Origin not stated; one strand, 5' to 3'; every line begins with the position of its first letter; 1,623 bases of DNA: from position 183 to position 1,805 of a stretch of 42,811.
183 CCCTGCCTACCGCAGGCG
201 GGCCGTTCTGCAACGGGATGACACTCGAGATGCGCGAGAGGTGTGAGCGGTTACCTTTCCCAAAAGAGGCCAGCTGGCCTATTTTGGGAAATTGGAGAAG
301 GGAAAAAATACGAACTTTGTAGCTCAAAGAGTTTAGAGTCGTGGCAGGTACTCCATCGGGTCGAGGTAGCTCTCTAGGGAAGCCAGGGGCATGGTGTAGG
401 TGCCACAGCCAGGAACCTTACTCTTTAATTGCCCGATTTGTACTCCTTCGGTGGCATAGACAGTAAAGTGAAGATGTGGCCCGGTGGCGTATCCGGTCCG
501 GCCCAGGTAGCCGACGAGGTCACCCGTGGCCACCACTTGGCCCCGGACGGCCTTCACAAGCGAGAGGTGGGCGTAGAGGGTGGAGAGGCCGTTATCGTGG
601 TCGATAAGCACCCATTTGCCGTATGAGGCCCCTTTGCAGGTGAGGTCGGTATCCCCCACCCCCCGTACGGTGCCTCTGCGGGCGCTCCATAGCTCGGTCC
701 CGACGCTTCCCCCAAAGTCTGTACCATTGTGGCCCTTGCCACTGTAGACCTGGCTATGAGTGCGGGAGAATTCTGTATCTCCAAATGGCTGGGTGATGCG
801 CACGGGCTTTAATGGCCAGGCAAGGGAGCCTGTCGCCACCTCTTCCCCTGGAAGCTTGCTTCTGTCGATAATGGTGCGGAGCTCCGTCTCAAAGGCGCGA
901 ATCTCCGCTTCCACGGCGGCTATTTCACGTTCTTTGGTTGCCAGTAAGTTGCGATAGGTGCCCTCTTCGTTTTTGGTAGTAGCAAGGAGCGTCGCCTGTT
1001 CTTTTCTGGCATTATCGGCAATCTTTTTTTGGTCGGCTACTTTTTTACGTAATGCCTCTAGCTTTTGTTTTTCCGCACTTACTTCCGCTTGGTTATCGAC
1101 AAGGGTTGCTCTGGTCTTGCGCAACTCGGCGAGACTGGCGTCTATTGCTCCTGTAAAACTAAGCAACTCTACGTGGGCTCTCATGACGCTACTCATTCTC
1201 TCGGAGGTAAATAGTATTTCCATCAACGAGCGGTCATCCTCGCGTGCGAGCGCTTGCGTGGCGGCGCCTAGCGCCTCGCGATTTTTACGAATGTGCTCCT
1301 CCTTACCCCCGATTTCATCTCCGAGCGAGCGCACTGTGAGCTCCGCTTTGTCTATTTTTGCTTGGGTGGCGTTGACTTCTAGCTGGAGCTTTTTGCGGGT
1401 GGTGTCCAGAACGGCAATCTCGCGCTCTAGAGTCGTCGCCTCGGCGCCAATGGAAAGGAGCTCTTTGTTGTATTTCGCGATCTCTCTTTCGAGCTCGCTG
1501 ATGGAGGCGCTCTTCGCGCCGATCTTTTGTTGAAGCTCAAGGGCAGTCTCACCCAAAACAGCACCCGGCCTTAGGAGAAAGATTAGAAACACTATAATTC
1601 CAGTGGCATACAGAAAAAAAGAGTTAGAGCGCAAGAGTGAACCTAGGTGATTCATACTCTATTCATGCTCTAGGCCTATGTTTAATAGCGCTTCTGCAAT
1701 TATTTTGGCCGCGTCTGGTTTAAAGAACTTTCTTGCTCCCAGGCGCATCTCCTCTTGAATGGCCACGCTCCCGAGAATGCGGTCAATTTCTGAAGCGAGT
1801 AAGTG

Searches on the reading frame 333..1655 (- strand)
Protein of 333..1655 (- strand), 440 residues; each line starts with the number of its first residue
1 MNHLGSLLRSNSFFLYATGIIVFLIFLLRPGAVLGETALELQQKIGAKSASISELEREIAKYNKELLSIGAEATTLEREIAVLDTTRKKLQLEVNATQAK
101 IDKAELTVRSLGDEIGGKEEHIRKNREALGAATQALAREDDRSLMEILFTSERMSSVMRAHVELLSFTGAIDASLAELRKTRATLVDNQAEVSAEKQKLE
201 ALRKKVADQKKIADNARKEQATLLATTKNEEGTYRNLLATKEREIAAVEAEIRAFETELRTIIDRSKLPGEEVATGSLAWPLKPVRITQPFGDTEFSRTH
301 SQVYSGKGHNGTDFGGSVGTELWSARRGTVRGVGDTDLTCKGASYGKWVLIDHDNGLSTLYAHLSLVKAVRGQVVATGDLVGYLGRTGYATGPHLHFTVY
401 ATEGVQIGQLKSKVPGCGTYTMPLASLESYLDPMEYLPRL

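Call 93: search_protein_families(library=pfam, proteins=[window:333-1655:-], max_evalue=0.00001)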
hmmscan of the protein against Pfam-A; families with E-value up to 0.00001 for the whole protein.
window:333-1655:- (440 aa): 1 family
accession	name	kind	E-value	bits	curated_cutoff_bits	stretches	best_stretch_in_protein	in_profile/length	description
PF01551.29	Peptidase_M23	-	1.1e-22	80.5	28.7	1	308-402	2-90/96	Peptidase family M23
